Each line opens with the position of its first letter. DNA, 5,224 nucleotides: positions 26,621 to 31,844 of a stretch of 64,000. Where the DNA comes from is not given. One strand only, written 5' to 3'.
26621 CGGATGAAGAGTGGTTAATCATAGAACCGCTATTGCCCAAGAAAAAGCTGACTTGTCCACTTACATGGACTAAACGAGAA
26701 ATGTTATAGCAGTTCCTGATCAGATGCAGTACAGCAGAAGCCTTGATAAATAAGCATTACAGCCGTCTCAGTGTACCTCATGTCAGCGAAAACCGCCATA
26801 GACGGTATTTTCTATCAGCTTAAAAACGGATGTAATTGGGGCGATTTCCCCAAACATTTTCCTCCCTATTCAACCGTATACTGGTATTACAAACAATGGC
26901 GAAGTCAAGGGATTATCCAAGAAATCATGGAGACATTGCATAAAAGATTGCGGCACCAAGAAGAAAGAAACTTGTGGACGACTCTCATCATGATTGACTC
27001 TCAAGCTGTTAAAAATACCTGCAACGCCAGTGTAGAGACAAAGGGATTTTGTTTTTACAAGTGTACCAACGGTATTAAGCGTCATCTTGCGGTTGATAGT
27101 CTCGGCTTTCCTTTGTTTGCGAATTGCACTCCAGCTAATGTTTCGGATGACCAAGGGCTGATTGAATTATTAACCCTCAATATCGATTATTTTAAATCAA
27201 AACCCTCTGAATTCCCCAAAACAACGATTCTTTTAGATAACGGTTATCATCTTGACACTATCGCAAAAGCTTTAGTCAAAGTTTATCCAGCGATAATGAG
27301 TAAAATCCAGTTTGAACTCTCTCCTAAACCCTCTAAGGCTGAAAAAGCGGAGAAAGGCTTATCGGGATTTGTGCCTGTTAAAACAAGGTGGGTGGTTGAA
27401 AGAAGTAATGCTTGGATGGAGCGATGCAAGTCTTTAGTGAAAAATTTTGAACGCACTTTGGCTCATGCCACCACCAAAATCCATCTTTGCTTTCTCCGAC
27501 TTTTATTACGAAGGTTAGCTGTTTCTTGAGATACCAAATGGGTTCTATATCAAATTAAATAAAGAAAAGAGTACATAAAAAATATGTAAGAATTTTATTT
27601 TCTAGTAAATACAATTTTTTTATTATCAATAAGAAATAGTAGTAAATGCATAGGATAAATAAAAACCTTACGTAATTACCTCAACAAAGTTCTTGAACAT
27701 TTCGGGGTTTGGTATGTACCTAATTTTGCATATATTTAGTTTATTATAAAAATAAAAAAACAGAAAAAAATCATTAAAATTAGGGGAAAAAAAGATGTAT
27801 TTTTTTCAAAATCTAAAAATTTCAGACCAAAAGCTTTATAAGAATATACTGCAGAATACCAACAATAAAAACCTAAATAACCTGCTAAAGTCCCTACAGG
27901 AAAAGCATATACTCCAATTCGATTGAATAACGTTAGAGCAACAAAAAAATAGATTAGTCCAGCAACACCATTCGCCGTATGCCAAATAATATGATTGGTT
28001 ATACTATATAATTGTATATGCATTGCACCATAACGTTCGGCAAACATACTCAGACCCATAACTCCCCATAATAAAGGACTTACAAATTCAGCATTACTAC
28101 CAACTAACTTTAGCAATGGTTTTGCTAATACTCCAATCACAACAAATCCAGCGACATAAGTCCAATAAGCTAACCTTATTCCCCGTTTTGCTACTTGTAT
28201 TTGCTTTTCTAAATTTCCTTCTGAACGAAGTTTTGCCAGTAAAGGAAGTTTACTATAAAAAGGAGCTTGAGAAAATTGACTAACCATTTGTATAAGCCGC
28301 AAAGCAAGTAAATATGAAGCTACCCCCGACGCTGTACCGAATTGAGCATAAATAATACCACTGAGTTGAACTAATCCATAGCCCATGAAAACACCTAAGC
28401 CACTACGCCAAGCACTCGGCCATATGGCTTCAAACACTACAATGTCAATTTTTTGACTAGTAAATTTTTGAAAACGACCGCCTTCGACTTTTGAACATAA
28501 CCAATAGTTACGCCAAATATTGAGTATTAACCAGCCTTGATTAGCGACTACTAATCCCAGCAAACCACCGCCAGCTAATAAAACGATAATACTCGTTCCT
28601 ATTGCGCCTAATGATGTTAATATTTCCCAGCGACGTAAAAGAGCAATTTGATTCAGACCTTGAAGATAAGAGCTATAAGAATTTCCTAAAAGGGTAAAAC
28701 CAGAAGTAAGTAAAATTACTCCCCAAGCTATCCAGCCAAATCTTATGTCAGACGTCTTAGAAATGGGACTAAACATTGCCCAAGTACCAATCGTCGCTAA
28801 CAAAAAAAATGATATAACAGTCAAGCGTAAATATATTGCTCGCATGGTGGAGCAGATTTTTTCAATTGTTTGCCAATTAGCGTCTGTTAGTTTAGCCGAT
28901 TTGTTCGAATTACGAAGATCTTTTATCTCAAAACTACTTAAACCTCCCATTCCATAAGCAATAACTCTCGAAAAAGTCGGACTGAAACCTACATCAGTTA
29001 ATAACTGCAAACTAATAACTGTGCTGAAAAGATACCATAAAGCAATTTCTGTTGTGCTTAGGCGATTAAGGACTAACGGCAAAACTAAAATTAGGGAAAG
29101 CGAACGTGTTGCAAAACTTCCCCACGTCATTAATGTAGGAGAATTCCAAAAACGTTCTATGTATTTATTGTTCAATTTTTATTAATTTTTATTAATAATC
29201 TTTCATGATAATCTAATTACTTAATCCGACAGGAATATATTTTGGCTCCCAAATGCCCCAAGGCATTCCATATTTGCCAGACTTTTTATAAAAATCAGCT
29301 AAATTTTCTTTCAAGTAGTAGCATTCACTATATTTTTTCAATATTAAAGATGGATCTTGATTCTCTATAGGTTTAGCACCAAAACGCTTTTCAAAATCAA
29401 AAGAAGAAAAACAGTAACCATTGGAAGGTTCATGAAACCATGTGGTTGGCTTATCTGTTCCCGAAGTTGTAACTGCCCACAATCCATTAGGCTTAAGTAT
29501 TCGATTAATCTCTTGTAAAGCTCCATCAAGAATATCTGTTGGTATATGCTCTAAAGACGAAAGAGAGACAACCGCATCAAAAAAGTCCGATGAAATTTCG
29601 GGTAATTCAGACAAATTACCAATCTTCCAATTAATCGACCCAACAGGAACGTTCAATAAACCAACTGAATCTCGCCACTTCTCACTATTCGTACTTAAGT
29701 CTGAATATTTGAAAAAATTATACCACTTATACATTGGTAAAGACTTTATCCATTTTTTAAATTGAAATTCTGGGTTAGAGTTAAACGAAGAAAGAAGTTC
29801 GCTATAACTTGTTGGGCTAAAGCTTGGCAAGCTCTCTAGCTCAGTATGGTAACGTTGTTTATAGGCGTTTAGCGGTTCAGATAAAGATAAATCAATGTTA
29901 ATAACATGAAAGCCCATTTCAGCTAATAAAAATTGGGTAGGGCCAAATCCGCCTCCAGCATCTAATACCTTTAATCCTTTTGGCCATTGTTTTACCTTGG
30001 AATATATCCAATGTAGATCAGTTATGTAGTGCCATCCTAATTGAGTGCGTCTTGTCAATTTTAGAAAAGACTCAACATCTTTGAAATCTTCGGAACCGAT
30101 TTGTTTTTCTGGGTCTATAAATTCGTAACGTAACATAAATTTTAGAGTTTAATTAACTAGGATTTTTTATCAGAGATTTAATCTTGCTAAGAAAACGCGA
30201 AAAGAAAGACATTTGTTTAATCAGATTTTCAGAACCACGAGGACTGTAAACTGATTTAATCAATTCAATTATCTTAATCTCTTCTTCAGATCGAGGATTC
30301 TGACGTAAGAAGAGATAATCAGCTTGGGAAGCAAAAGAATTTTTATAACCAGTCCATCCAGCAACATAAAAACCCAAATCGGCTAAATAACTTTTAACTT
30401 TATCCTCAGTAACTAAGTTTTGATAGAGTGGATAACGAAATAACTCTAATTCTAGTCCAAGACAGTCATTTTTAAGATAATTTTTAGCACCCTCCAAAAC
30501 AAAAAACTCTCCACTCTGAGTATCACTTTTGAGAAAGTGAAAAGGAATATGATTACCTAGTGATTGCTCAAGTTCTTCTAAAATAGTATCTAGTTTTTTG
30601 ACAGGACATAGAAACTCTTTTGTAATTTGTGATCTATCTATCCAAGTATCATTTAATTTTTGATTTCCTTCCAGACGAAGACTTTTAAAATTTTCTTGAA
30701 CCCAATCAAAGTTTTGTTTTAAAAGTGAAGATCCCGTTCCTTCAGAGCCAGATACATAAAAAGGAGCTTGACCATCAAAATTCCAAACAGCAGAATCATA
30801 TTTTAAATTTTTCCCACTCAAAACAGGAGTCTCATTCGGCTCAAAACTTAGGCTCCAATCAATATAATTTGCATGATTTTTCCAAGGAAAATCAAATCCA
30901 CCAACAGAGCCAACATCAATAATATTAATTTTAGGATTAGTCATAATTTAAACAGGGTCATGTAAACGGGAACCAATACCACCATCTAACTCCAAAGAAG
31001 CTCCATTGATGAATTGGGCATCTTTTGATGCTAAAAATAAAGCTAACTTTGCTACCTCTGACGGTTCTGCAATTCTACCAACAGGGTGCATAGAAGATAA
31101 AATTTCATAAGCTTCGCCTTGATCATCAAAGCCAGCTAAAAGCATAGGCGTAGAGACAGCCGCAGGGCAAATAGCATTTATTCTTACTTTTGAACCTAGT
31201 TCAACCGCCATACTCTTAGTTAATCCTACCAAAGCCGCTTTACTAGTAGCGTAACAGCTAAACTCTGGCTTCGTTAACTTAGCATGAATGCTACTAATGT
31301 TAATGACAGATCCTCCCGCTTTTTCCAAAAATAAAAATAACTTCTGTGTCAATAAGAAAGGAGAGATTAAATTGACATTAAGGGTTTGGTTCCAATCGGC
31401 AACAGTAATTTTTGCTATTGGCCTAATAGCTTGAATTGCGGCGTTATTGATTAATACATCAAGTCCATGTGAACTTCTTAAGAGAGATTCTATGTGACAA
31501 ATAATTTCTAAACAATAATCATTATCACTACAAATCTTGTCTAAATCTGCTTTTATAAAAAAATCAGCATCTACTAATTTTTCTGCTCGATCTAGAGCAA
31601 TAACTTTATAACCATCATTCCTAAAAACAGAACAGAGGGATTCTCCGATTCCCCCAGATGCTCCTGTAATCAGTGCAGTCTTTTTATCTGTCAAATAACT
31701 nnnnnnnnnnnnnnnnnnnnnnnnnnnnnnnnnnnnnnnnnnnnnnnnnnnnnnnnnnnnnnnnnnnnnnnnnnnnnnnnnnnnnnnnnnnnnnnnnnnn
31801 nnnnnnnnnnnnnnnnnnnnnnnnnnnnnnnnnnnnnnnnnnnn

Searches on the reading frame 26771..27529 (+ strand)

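Call 53: search_protein_families(library=pfam, max_evalue=0.00001, proteins=[window:26771-27529:+])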
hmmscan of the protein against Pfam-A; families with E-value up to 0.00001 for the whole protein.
window:26771-27529:+ (252 aa): 2 families
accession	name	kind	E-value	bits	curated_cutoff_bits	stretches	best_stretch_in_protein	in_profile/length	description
PF13340.11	DUF4096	-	2.3e-14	53.8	34.3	1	7-53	30-76/76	Putative transposase of IS4/5 family (DUF4096)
PF01609.27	DDE_Tnp_1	-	9.1e-13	48.8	23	1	73-243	7-197/200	Transposase DDE domain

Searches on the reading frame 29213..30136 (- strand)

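Call 53: search_protein_families(library=pfam, max_evalue=0.00001, proteins=[window:29213-30136:-])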
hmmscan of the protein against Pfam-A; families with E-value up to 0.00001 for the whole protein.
window:29213-30136:- (307 aa): 4 families
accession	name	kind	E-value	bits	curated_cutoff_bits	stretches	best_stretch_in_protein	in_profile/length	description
PF08241.18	Methyltransf_11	-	7.4e-11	43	21.2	1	163-220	43-93/95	Methyltransferase domain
PF13649.12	Methyltransf_25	-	7.4e-10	39.8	27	1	167-218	47-97/97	Methyltransferase domain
PF13489.12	Methyltransf_23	-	7.3e-09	36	27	1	52-231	21-126/164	Methyltransferase domain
PF13847.12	Methyltransf_31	-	3.8e-06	27.1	27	0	171-226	59-113/145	Methyltransferase domain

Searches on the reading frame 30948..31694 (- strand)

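Call 53: search_protein_families(library=pfam, max_evalue=0.00001, proteins=[window:30948-31694:-])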
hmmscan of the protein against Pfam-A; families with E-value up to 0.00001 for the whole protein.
window:30948-31694:- (248 aa): 4 families
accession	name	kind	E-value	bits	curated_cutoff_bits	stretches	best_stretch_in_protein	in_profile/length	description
PF13561.12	adh_short_C2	-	6.1e-47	160.6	27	1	11-240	1-235/236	Enoyl-(Acyl carrier protein) reductase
PF00106.31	adh_short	-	4e-41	141.1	26.6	1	5-185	1-187/195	short chain dehydrogenase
PF01370.27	Epimerase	-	2e-07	31.1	20.9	1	7-135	1-115/240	NAD dependent epimerase/dehydratase family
PF23441.1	SDR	-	9.2e-07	28.9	27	1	86-239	100-254/258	SDR-like rossmann domain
